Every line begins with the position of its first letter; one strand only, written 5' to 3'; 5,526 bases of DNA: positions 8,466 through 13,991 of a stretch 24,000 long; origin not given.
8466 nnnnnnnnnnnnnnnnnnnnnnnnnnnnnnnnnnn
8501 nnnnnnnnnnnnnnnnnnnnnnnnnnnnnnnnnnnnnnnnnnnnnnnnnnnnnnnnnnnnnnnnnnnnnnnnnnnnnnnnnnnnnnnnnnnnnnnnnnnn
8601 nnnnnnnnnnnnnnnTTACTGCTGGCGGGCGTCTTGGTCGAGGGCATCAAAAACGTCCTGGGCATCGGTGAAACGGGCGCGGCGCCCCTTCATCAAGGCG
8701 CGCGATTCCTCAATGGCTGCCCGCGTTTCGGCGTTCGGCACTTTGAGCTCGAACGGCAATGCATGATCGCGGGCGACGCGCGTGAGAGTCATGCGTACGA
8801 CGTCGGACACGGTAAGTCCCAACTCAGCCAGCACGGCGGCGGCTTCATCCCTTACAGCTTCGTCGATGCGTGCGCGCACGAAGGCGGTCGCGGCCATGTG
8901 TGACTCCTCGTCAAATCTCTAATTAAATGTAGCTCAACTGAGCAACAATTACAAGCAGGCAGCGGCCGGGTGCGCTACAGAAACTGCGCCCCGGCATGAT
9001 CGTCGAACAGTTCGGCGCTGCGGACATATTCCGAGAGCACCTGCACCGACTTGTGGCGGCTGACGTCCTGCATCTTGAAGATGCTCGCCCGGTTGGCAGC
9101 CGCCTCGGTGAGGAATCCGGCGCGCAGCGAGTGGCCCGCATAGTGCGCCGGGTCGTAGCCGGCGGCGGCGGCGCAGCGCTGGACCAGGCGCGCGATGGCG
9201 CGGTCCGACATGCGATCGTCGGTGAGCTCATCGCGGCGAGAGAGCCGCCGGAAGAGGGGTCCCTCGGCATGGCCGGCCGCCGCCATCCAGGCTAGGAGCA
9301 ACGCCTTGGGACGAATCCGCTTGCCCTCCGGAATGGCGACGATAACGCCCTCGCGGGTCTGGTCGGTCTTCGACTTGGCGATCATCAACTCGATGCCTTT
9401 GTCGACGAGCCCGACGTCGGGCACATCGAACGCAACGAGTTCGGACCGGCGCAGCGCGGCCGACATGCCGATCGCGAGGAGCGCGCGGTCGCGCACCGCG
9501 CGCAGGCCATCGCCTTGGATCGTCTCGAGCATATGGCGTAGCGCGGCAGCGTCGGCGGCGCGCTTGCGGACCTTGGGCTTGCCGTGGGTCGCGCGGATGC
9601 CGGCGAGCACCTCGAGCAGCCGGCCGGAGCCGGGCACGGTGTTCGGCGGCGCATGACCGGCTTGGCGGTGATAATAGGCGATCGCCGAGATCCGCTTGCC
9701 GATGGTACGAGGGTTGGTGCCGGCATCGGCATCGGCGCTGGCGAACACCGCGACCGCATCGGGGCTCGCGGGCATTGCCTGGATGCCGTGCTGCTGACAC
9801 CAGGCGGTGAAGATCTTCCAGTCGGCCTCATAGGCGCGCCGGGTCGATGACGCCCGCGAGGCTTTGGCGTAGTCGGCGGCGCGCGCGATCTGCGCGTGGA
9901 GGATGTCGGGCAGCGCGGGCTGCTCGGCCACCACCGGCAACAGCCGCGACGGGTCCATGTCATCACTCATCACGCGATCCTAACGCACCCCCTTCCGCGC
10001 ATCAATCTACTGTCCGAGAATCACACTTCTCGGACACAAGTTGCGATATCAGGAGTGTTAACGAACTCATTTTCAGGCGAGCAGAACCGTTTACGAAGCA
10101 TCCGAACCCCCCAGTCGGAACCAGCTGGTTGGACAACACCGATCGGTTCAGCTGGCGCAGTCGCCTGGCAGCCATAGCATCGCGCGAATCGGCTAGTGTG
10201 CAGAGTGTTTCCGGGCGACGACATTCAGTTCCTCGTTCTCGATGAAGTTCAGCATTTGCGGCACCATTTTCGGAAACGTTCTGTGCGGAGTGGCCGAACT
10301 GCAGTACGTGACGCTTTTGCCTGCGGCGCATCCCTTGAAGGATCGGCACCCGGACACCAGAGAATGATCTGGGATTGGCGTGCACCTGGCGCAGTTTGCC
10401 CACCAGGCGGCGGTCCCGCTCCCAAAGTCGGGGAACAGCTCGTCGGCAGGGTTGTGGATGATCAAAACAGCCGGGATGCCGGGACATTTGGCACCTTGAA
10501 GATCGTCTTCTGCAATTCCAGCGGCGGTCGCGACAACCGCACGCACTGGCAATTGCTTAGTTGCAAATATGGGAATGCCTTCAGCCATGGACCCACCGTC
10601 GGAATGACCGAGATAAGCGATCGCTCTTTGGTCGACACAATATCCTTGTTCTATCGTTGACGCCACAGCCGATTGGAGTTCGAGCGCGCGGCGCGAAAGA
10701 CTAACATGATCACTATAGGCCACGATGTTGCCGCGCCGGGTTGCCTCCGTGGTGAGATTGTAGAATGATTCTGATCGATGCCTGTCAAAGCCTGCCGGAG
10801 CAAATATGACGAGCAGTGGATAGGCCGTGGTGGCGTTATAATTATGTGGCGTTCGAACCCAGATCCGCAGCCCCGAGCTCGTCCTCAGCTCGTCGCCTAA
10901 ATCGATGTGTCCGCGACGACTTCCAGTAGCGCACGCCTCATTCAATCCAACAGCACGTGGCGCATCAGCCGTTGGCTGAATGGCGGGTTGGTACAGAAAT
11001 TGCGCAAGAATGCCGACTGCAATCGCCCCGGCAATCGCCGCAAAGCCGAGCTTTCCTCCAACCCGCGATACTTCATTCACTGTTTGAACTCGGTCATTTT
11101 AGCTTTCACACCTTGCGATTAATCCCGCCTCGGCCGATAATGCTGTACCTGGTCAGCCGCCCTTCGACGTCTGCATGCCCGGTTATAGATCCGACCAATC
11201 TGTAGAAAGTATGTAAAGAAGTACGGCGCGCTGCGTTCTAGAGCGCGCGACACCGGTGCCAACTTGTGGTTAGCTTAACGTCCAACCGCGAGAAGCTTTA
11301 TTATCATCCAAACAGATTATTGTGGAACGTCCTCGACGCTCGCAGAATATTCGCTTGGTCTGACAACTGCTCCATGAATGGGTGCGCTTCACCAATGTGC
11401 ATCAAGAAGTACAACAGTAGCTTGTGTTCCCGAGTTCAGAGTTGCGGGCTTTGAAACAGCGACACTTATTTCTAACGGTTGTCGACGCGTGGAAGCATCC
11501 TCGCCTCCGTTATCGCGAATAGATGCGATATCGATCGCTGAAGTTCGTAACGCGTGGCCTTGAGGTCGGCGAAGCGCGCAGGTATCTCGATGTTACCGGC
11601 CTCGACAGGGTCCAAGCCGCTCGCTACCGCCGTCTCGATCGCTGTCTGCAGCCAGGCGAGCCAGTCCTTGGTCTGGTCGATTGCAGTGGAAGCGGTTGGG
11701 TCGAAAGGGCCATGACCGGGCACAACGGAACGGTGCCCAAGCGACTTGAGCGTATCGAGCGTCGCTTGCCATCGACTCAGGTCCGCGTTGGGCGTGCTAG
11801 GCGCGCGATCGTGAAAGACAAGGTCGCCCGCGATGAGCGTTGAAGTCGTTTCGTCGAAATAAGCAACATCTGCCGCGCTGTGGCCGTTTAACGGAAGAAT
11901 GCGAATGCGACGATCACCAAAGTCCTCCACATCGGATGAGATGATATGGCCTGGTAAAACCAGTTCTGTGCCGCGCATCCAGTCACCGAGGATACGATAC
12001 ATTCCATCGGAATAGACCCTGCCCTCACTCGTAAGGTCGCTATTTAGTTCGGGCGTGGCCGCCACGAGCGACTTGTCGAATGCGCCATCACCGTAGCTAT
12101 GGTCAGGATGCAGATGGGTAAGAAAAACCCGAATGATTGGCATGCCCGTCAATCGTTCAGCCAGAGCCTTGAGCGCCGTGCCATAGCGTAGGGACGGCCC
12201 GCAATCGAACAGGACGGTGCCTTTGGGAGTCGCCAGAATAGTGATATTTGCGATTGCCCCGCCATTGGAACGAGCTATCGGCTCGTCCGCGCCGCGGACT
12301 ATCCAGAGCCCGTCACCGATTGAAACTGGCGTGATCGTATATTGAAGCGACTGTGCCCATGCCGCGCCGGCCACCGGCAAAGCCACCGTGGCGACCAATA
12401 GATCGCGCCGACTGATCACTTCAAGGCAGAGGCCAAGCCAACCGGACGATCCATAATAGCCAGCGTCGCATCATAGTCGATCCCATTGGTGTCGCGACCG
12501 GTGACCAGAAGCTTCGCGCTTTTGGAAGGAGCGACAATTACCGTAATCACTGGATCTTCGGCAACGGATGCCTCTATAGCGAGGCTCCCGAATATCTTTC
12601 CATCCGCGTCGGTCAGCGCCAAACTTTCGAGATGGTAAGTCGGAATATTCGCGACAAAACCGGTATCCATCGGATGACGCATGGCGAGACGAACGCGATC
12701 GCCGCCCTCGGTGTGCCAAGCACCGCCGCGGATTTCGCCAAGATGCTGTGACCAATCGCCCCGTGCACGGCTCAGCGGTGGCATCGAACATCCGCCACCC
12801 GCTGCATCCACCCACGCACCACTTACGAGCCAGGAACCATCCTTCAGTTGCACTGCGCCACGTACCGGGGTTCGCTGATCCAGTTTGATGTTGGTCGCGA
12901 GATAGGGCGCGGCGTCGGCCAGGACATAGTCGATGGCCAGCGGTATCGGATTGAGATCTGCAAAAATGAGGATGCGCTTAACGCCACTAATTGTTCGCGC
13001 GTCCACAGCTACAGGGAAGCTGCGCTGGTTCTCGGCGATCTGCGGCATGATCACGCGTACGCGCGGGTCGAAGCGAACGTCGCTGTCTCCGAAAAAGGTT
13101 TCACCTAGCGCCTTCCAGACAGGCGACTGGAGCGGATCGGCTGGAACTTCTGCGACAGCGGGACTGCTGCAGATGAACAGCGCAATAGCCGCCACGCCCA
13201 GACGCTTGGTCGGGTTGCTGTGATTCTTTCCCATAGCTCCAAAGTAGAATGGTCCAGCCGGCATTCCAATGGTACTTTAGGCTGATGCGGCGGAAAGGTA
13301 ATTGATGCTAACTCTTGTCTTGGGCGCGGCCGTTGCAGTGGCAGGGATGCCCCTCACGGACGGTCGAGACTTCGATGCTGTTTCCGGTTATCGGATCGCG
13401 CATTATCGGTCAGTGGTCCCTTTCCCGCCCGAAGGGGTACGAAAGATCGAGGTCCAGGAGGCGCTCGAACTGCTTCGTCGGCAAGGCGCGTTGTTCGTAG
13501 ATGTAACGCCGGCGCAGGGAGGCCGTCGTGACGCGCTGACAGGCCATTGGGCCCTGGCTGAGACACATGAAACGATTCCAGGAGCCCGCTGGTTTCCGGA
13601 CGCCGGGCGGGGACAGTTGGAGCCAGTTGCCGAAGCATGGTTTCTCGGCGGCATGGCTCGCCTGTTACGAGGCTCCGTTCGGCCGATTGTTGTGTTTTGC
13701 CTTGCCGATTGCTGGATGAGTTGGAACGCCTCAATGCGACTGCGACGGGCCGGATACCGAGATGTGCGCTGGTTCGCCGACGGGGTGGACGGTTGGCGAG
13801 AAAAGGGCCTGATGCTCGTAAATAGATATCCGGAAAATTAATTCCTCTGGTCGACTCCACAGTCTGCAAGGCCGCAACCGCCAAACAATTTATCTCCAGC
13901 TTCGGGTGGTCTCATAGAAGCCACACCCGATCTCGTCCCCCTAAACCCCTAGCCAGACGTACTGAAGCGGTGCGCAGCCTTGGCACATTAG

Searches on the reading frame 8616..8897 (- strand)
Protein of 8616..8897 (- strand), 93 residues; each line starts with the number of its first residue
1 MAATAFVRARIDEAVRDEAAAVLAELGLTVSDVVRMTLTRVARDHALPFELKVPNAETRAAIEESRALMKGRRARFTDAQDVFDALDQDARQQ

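Call 32: search_protein_families(library=pfam, proteins=[window:8616-8897:-], max_evalue=5)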
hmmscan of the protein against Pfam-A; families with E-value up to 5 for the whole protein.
window:8616-8897:- (93 aa): 1 family
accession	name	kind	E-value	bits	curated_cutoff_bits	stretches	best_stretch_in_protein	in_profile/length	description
PF04221.18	RelB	-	1.1e-20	73.7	22.4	1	4-84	1-80/82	RelB antitoxin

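Call 78: search_protein_families(library=ncbifam, proteins=[window:8616-8897:-], max_evalue=0.01)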
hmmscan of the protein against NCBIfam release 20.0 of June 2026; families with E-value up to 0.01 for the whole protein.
window:8616-8897:- (93 aa): 3 families
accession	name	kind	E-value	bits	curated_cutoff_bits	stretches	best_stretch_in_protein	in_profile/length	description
TIGR02384.1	RelB_DinJ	subfamily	1.4e-21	76.5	45.65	1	1-86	1-85/85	type II toxin-antitoxin system RelB/DinJ family antitoxin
NF008412.0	PRK11235.1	equivalog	6.4e-09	35.9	96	1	7-66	4-63/80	type II toxin-antitoxin system RelB/DinJ family antitoxin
NF050811.1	RelB_ParD_antitoxin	subfamily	1e-05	25.7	60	1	10-52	2-44/83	type II toxin-antitoxin system RelB/ParD family antitoxin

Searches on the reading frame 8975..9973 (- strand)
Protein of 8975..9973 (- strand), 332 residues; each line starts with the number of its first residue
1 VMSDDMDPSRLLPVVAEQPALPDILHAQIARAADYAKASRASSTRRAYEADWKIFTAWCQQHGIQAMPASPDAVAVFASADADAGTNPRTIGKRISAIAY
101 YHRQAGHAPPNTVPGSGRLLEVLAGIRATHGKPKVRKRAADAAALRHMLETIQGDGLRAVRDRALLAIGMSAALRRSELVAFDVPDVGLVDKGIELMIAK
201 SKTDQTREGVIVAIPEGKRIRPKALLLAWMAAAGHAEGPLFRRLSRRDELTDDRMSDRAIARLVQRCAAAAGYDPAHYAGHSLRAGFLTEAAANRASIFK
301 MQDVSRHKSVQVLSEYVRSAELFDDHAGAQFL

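Call 6: search_protein_families(library=ncbifam, proteins=[window:8975-9973:-])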
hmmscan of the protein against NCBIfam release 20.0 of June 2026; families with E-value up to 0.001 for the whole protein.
window:8975-9973:- (332 aa): 6 families
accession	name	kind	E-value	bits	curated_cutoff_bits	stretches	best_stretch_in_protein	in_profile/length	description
NF001399.0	PRK00283.1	subfamily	3.6e-13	49.4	279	1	39-310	21-274/300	tyrosine recombinase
TIGR02224.1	recomb_XerC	equivalog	8.6e-13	48.3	335.15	1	39-317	12-275/295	tyrosine recombinase XerC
TIGR02225.1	recomb_XerD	equivalog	4.6e-12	45.9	329.6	1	39-311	12-266/290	site-specific tyrosine recombinase XerD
NF040815.2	recomb_XerA_Arch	equivalog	9.9e-11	41.7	220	1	41-318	13-253/263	site-specific tyrosine recombinase/integron integrase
NF003462.0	PRK05084.1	equivalog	7.9e-07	28.1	267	1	160-318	195-343/360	tyrosine recombinase XerS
NF002331.0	PRK01287.1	subfamily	1.4e-06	27.5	371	1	144-207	146-207/365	site-specific tyrosine recombinase XerC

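Call 7: search_protein_families(library=pfam, proteins=[window:8975-9973:-], max_evalue=0.01)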
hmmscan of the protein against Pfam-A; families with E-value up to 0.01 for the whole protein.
window:8975-9973:- (332 aa): 2 families
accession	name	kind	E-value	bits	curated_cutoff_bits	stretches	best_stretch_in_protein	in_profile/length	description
PF00589.27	Phage_integrase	-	2.5e-11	44.1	27.1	1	147-320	10-169/172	Phage integrase family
PF02899.23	Phage_int_SAM_1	-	4.6e-05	24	22.3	1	39-105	13-79/83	Phage integrase, N-terminal SAM-like domain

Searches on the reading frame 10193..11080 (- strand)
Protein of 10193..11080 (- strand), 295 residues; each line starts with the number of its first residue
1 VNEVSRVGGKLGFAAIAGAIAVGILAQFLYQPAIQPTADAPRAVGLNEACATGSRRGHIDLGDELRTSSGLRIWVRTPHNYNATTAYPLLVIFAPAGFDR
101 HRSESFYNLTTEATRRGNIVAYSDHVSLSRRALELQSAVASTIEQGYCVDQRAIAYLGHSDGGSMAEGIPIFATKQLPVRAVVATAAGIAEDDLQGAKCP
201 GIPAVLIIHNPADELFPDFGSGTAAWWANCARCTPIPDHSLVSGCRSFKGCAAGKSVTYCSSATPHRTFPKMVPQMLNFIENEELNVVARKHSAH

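Call 3: search_protein_families(library=ncbifam, proteins=[window:10193-11080:-])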
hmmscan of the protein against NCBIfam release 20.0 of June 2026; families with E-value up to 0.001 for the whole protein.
window:10193-11080:- (295 aa): 0 families

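Call 4: search_protein_families(library=pfam, proteins=[window:10193-11080:-])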
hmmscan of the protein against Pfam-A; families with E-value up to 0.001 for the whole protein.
window:10193-11080:- (295 aa): 0 families

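Call 7: search_protein_families(library=pfam, proteins=[window:10193-11080:-], max_evalue=0.01)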
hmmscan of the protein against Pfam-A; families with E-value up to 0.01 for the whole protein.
window:10193-11080:- (295 aa): 0 families

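Call 32: search_protein_families(library=pfam, proteins=[window:10193-11080:-], max_evalue=5)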
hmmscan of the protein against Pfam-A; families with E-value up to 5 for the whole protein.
window:10193-11080:- (295 aa): 0 families

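Call 56: search_solved_structures(query=A2, max_evalue=1, show_alignments=2)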
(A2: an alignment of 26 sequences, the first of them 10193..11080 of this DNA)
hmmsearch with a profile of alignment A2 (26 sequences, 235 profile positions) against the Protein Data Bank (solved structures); distinct sequences matched with E-value up to 1: 52.
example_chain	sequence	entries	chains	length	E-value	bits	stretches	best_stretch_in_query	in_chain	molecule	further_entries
3wyd_A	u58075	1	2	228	5.1e-14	55.3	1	22-169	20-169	LC-Est1C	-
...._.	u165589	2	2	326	1.7e-13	53.6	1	21-156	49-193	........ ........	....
8daj_A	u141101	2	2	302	4.3e-11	45.7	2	84-122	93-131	Esterase, PHB depolymerase family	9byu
8jh8_A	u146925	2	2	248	1.1e-10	44.3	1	24-233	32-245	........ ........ | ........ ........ with ferulic acid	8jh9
3doh_A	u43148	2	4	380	0.00051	22.6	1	89-167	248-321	esterase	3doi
1auo_A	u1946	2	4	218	0.0031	20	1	77-175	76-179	CARBOXYLESTERASE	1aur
3cn7_A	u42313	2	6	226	0.026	16.9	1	73-175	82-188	Carboxylesterase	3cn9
3fcx_A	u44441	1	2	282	0.03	16.8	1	66-136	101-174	S-formylglutathione hydrolase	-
4qnn_A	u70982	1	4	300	0.054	15.9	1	69-164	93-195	Phospholipase A 1 from hornet(Vespa basalis) venom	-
7zjo_A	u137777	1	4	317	0.086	15.3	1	34-129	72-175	Lipase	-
4v2i_A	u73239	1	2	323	0.089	15.2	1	34-129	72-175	ESTERASE/LIPASE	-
3e4d_A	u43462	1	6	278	0.092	15.2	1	89-149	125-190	Esterase D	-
6nkf_A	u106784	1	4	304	0.11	15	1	37-124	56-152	Lip_vut4, C3L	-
4f21_A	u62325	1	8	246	0.12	14.8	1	89-170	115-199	Carboxylesterase/phospholipase family protein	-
6p6f_B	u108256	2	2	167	0.15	14.5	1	19-54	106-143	I53-50B.4PT1 | I53-50B component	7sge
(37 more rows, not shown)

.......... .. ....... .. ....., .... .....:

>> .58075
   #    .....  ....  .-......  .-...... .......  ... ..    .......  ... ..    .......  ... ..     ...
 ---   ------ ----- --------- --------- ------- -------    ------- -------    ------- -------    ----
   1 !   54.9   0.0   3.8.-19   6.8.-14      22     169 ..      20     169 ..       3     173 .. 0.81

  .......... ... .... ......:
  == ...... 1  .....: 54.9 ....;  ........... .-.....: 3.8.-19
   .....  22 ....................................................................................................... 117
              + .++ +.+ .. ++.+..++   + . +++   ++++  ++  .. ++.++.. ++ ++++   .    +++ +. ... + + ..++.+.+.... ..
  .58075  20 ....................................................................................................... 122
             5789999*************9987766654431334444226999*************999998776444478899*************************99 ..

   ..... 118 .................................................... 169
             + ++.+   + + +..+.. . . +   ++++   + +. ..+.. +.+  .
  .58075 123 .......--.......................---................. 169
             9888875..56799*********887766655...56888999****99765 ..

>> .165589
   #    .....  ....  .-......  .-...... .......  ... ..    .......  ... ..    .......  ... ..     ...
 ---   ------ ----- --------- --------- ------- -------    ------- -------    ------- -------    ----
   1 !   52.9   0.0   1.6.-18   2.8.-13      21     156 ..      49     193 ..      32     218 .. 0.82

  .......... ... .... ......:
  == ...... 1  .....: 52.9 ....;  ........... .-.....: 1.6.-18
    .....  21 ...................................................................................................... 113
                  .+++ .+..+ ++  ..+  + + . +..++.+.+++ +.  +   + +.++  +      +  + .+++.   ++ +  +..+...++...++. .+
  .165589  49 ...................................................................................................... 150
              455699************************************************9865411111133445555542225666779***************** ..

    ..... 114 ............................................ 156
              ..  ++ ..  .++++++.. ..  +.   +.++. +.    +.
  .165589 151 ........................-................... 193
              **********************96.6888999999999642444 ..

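Call 57: search_protein_families(library=pfam, alignment_id=A2, max_evalue=1)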
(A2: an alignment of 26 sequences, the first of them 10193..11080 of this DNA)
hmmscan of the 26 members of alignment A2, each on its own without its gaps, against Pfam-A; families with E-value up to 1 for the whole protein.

A. member 1, window:10193-11080:- (295 aa): 0 families

B. families by the number of members that match (of 26 scanned): 26 families (the first 25 are shown)
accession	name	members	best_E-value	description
PF00326.27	Peptidase_S9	22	0.00014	Prolyl oligopeptidase family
PF05448.18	AXE1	19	7.6e-06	Acetyl xylan esterase (AXE1)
PF12146.15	Hydrolase_4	10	0.0027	Serine aminopeptidase, S33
PF20434.5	BD-FAE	10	0.012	BD-FAE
PF12697.13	Abhydrolase_6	9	0.0029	Alpha/beta hydrolase family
PF07859.19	Abhydrolase_3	8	0.00097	alpha/beta hydrolase fold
PF02230.22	Abhydrolase_2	6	0.00092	Phospholipase/Carboxylesterase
PF07819.20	PGAP1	6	0.026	PGAP1-like alpha/beta domain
PF00756.26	Esterase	5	3.4e-05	Putative esterase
PF00561.26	Abhydrolase_1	3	0.025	alpha/beta hydrolase fold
PF01764.32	Lipase_3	3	0.027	Lipase (class 3)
PF07224.18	Chlorophyllase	2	0.0038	Chlorophyllase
PF02129.25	Peptidase_S15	2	0.081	X-Pro dipeptidyl-peptidase (S15 family)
PF23924.1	DUF7263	1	0.017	Family of unknown function (DUF7263)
PF18579.7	Raf1_HTH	1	0.027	Rubisco accumulation factor 1 helix turn helix domain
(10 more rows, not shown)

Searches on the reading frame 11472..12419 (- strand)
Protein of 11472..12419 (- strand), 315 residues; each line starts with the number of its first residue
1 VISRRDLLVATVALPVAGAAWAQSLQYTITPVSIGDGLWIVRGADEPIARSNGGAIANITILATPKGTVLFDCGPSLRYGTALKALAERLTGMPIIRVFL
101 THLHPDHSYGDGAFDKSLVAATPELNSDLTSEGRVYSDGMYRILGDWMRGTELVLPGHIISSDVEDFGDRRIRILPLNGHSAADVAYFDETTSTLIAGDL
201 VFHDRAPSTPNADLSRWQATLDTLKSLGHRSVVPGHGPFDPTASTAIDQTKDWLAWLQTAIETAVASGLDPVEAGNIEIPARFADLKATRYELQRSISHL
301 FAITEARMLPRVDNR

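Call 3: search_protein_families(library=ncbifam, proteins=[window:11472-12419:-])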
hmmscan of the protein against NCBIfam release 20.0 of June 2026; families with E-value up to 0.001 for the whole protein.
window:11472-12419:- (315 aa): 13 families
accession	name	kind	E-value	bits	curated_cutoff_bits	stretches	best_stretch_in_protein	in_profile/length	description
TIGR04558.1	SoxH_rel_PQQ_1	hypoth_equivalog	7.1e-101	337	300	1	25-309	2-285/285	quinoprotein relay system zinc metallohydrolase 1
TIGR04559.1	SoxH_rel_PQQ_2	hypoth_equivalog_domain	7e-47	160.2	280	1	33-270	6-246/283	quinoprotein relay system zinc metallohydrolase 2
NF033088.2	bla_subclass_B1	equivalog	1.8e-08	34.3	200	1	32-250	9-212/217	subclass B1 metallo-beta-lactamase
NF047979.1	lactonase_AidB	equivalog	3.1e-06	26.7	360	1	58-110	52-109/271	AidB family quorum-quenching N-acyl homoserine lactonase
NF040580.1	MBL_fold_Vmh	equivalog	1.1e-05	24.9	430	1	210-265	195-251/286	Vmh family MBL fold metallo-hydrolase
NF012149.0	blaIND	exception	4.2e-05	23.1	430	1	57-147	51-143/239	IND family subclass B1 metallo-beta-lactamase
TIGR02651.1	RNase_Z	equivalog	5.5e-05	22.4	292.95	1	63-110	24-67/302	ribonuclease Z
NF012146.1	blaB-IND-MUS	exception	5.9e-05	22.5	270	0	56-116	48-108/237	BlaB/IND/MUS family subclass B1 metallo-beta-lactamase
NF047975.1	blaPYX_B1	exception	0.00014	21.3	473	0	174-238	161-230/245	PYX family subclass B1 metallo-beta-lactamase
TIGR03413.1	GSH_gloB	equivalog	0.00014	21.3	200.8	0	164-208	91-135/248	hydroxyacylglutathione hydrolase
NF000801.0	PRK00055.1-3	equivalog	0.00014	21.1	252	1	66-110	29-69/307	ribonuclease Z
NF000444.3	blaEBR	exception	0.00043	19.9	475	1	57-135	47-127/234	EBR family subclass B1 metallo-beta-lactamase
NF012229.1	bla_class_B_core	domain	0.00061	20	100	1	61-120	19-76/139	metallo-beta-lactamase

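Call 4: search_protein_families(library=pfam, proteins=[window:11472-12419:-])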
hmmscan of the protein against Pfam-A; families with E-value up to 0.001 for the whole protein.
window:11472-12419:- (315 aa): 2 families
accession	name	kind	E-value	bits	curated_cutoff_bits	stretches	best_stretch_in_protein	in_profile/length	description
PF00753.33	Lactamase_B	-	1.4e-19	71.3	22.7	1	55-236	4-196/196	Metallo-beta-lactamase superfamily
PF12706.13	Lactamase_B_2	-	8.1e-05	22.7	27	1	68-110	2-46/200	Beta-lactamase superfamily domain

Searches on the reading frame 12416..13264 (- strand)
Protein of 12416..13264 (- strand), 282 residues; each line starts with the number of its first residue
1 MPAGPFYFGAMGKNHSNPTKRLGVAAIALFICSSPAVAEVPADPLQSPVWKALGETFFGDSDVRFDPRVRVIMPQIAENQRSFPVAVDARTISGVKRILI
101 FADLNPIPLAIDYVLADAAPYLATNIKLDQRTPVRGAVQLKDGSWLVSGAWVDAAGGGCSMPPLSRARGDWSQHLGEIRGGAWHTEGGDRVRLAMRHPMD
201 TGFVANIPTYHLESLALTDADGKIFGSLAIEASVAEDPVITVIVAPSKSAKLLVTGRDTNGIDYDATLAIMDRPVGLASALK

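Call 3: search_protein_families(library=ncbifam, proteins=[window:12416-13264:-])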
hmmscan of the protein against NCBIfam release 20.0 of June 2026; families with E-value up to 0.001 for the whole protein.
window:12416-13264:- (282 aa): 4 families
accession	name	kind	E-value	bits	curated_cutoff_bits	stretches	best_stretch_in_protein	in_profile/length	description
TIGR04557.1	fuse_rel_SoxYZ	equivalog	1.5e-54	184.7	140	1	50-264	1-225/226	quinoprotein dehydrogenase-associated SoxYZ-like carrier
TIGR04488.1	SoxY_true_GGCGG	equivalog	3.1e-16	60.1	125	1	24-159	12-147/149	thiosulfate oxidation carrier protein SoxY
TIGR04487.1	SoxY_para_1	exception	0.00011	22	172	1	34-147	21-132/146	SoxY-related AACIE arm protein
TIGR04490.1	SoxZ_true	equivalog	0.00025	20.9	76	1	190-267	12-95/98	thiosulfate oxidation carrier complex protein SoxZ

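Call 4: search_protein_families(library=pfam, proteins=[window:12416-13264:-])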
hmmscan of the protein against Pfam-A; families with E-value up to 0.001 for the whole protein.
window:12416-13264:- (282 aa): 2 families
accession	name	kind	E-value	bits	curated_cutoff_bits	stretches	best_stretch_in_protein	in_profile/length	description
PF13501.12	SoxY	-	4.9e-26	91.6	28.4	1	56-159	3-112/112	Sulfur oxidation protein SoxY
PF08770.17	SoxZ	-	4.3e-05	23.6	25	1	190-266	13-95/98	Sulphur oxidation protein SoxZ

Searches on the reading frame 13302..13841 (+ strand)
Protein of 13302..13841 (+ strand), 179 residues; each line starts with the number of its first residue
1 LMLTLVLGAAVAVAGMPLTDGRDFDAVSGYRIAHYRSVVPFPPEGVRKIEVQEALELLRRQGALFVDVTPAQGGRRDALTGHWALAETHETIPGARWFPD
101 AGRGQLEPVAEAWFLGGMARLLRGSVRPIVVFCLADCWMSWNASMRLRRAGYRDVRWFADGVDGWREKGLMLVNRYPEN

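Call 3: search_protein_families(library=ncbifam, proteins=[window:13302-13841:+])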
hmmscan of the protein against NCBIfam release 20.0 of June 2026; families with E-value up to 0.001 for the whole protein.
window:13302-13841:+ (179 aa): 2 families
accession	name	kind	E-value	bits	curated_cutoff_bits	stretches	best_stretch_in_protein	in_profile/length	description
TIGR03865.1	PQQ_CXXCW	subfamily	2.1e-46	157.9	128.05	1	26-176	15-166/167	PQQ-dependent catabolism-associated CXXCW motif protein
NF006444.0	PRK08762.1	equivalog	3.1e-05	22.8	449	1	125-173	68-115/387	molybdopterin-synthase adenylyltransferase MoeB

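Call 4: search_protein_families(library=pfam, proteins=[window:13302-13841:+])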
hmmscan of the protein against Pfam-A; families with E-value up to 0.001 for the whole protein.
window:13302-13841:+ (179 aa): 1 family
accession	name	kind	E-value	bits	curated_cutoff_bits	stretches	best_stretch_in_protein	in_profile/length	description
PF00581.25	Rhodanese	-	9.2e-06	26.5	22.2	1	51-167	2-101/102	Rhodanese-like domain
